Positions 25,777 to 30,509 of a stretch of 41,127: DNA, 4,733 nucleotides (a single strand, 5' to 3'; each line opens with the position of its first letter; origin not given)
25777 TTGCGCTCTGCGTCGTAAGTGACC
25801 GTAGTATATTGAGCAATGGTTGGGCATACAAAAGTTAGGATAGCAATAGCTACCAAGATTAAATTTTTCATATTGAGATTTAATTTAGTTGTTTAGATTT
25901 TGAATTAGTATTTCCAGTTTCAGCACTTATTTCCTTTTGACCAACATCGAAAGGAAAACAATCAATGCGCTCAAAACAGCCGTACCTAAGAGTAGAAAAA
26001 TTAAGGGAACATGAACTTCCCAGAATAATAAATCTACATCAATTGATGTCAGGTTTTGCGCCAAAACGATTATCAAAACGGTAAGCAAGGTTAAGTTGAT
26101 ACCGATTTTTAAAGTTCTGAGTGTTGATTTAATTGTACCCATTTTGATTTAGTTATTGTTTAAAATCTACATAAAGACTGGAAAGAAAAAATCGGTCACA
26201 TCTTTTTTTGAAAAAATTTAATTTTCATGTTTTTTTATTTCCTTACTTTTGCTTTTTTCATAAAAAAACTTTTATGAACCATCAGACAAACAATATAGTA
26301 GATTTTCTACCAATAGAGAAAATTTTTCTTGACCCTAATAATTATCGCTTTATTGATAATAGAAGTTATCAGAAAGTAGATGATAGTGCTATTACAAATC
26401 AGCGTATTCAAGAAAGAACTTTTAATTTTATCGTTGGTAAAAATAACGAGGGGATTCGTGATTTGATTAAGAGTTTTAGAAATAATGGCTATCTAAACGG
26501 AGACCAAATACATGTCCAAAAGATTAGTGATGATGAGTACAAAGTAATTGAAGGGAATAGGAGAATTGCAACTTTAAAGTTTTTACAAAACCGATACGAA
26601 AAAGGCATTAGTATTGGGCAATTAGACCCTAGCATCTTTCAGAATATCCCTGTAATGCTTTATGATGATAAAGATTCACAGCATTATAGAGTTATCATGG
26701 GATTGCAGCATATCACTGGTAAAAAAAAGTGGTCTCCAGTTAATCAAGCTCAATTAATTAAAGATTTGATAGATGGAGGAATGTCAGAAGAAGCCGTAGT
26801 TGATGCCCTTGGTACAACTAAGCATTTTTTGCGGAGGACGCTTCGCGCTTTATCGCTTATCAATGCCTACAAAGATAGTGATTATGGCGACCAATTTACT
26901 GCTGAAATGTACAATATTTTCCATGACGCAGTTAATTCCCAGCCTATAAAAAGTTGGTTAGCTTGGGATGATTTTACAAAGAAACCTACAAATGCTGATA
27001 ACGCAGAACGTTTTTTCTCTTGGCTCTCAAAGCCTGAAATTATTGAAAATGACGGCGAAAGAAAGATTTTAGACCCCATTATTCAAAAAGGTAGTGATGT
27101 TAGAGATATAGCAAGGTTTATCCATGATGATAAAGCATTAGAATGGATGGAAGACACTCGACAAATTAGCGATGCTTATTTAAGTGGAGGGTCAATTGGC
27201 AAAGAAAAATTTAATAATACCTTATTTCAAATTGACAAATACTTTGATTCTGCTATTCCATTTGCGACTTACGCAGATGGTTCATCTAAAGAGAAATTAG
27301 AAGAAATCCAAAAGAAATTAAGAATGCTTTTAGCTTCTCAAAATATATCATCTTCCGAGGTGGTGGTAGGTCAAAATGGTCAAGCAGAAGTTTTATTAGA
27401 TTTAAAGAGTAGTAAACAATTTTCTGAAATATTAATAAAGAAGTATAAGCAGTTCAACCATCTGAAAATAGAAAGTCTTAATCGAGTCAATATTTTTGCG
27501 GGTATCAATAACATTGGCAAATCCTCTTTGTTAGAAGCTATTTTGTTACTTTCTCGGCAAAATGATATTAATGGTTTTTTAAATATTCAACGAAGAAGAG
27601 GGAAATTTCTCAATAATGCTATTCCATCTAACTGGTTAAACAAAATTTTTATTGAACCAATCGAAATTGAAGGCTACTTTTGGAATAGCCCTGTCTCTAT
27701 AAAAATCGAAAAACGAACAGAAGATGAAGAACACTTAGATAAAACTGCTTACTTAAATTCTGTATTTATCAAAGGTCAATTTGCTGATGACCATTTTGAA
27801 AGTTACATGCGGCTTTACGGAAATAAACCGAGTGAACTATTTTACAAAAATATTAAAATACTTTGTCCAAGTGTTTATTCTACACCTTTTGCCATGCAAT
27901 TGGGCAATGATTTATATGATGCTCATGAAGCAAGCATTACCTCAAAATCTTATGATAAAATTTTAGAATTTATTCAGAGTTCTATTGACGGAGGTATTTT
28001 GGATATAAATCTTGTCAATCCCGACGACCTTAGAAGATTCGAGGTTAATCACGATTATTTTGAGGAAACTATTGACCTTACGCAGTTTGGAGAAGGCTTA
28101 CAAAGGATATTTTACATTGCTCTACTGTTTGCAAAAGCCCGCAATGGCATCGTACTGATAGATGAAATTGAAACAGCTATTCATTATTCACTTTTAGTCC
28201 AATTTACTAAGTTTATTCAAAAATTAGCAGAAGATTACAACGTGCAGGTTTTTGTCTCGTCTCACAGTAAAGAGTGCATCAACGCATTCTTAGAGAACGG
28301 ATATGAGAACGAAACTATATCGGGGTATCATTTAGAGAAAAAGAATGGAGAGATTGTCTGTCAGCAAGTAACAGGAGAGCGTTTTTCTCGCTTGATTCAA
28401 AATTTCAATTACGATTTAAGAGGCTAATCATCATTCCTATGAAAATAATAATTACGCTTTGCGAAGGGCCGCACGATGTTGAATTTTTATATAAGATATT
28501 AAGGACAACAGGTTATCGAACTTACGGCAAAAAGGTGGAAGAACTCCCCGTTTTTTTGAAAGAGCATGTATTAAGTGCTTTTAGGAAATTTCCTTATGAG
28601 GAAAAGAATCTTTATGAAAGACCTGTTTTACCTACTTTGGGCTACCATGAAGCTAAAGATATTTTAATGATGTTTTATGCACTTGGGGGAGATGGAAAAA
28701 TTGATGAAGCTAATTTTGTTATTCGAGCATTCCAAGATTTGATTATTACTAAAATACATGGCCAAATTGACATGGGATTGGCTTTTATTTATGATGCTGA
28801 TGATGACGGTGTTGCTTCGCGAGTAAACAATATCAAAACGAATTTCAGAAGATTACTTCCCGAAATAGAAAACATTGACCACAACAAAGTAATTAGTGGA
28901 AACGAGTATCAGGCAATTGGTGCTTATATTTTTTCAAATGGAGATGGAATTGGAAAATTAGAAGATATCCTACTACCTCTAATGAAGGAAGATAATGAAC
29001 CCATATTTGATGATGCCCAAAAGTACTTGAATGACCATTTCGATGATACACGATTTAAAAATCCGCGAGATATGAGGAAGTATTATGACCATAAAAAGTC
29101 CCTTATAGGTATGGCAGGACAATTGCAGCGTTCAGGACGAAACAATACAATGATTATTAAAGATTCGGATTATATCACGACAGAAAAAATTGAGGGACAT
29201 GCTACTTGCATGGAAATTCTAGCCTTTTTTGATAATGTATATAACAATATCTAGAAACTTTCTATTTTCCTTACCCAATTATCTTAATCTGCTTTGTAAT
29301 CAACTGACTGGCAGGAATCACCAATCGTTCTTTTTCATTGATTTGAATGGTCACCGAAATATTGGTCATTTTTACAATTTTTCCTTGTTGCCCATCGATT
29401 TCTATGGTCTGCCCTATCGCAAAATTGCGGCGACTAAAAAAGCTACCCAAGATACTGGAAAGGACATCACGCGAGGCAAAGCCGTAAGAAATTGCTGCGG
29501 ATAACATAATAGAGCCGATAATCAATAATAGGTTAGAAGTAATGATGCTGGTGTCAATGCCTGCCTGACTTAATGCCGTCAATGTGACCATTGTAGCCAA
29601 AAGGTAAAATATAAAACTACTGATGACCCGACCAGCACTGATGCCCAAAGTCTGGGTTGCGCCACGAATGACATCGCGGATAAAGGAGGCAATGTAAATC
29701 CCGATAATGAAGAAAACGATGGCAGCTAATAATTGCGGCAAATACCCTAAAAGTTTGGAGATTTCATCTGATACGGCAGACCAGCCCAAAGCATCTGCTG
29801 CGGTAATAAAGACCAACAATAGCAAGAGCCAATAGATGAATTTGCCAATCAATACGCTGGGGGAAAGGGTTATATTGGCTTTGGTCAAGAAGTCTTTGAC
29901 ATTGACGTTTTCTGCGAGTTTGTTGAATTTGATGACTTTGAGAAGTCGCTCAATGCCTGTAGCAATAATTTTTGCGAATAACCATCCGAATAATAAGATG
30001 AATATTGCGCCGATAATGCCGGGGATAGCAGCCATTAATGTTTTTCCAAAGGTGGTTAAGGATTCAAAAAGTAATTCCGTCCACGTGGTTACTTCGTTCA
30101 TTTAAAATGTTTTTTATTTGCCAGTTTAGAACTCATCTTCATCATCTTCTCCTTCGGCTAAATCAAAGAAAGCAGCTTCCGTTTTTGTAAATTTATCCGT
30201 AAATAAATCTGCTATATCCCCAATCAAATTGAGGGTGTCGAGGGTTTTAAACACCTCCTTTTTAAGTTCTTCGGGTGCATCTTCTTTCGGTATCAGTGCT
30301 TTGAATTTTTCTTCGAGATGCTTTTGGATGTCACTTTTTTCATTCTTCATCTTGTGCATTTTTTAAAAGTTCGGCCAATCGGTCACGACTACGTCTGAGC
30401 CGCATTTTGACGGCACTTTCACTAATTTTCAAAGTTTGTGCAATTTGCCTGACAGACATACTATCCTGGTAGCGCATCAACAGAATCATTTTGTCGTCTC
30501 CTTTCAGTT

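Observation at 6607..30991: Seven copies of a fixed-spacing bipartite motif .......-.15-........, each oriented toward the adjacent gene: candidate ECF-sigma regulon promoter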

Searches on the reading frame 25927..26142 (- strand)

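Call 6: search_protein_families(library=pfam, proteins=[window:25927-26142:-], max_evalue=0.01)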
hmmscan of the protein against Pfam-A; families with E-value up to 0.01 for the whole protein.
window:25927-26142:- (71 aa): 1 family
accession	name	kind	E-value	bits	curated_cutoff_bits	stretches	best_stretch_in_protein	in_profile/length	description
PF06305.16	LapA_dom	-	2.2e-08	34.3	28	1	29-68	1-40/64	Lipopolysaccharide assembly protein A domain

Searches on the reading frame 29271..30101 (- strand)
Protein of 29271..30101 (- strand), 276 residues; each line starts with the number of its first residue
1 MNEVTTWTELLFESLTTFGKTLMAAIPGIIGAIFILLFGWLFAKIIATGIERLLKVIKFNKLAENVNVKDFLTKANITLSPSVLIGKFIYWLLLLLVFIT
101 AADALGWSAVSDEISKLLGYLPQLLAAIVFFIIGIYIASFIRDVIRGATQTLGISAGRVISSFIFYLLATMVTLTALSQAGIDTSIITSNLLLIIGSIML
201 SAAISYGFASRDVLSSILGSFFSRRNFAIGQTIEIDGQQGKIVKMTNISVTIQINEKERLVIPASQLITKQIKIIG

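Call 6: search_protein_families(library=pfam, proteins=[window:29271-30101:-], max_evalue=0.01)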
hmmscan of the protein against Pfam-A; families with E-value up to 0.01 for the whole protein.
window:29271-30101:- (276 aa): 2 families
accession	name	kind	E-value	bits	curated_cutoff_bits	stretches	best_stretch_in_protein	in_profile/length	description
PF05552.17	MS_channel_1st_1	-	1e-18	67.4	22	2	114-154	7-47/50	Mechanosensitive ion channel, conserved TM helix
PF00924.24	MS_channel_2nd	-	1.6e-07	31.7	20.2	1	214-272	3-63/68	Mechanosensitive ion channel, beta-domain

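Call 11: search_protein_families(library=ncbifam, proteins=[window:29271-30101:-], max_evalue=0.01)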
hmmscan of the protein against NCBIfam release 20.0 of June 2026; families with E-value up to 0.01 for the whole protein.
window:29271-30101:- (276 aa): 3 families
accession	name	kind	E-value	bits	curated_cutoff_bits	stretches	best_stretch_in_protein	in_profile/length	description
NF033912.1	msc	subfamily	6.1e-16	58.6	100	1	15-155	77-217/365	mechanosensitive ion channel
NF047602.1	MscsSHelicob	equivalog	9.8e-10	38.3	400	1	123-272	12-155/260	small-conductance mechanosensitive channel MscS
NF007662.0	PRK10334.1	subfamily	5.8e-06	25.7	321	1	113-272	20-175/286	small-conductance mechanosensitive channel MscS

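Call 59: search_solved_structures(query=window:29271-30101:-, max_evalue=0.01)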
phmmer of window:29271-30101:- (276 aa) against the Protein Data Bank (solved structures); distinct sequences matched with E-value up to 0.01: 15.
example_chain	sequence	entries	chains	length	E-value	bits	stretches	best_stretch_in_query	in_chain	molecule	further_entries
4hw9_A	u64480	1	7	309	4.4e-07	33.1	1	124-266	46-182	Mechanosensitive channel MscS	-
9sdb_A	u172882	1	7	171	3.4e-06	30.1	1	113-270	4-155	Small-conductance mechanosensitive channel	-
9sdg_A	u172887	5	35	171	1.3e-05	28.2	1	113-270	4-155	Small-conductance mechanosensitive channel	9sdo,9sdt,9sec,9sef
9seh_A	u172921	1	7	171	2.6e-05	27.2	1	113-270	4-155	Small-conductance mechanosensitive channel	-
9sed_A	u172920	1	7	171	3.1e-05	27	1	113-270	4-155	Small-conductance mechanosensitive channel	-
4agf_A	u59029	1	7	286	0.0002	24.4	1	112-270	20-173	SMALL-CONDUCTANCE MECHANOSENSITIVE CHANNEL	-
8ddj_A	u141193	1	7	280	0.00032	23.7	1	112-270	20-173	Mechanosensitive channel MscS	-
6rld_A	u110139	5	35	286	0.00034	23.6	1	112-270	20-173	Small-conductance mechanosensitive channel | Mechanosensitive channel MscS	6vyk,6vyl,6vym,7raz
6pwo_A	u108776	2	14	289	0.00034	23.6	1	112-270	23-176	Small-conductance mechanosensitive channel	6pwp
4age_A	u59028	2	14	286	0.00036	23.5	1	112-270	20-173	SMALL-CONDUCTANCE MECHANOSENSITIVE CHANNEL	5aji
9p0n_A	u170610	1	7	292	0.00036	23.5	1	112-270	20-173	Small-conductance mechanosensitive channel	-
7onj_A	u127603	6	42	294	0.00037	23.5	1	112-270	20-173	Mechanosensitive channel of small conductance (MscS) | Small-conductance mechanosensitive channel | Mechanosensitive channel MscS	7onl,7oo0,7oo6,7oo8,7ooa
2oau_A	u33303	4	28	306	0.00039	23.4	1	112-270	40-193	Small-conductance mechanosensitive channel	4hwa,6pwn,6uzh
9p0o_A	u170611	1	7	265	0.00084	22.3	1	116-270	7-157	Small-conductance mechanosensitive channel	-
2vv5_A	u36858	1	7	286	0.00086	22.3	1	112-270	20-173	SMALL-CONDUCTANCE MECHANOSENSITIVE CHANNEL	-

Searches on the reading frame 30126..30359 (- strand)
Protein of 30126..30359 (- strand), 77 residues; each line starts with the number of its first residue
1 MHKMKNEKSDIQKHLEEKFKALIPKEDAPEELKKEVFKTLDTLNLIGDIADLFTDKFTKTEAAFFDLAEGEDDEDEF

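Call 6: search_protein_families(library=pfam, proteins=[window:30126-30359:-], max_evalue=0.01)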
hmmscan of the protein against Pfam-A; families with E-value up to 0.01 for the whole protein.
window:30126-30359:- (77 aa): 0 families

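Call 11: search_protein_families(library=ncbifam, proteins=[window:30126-30359:-], max_evalue=0.01)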
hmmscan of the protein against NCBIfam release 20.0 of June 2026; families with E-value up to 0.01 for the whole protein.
window:30126-30359:- (77 aa): 0 families
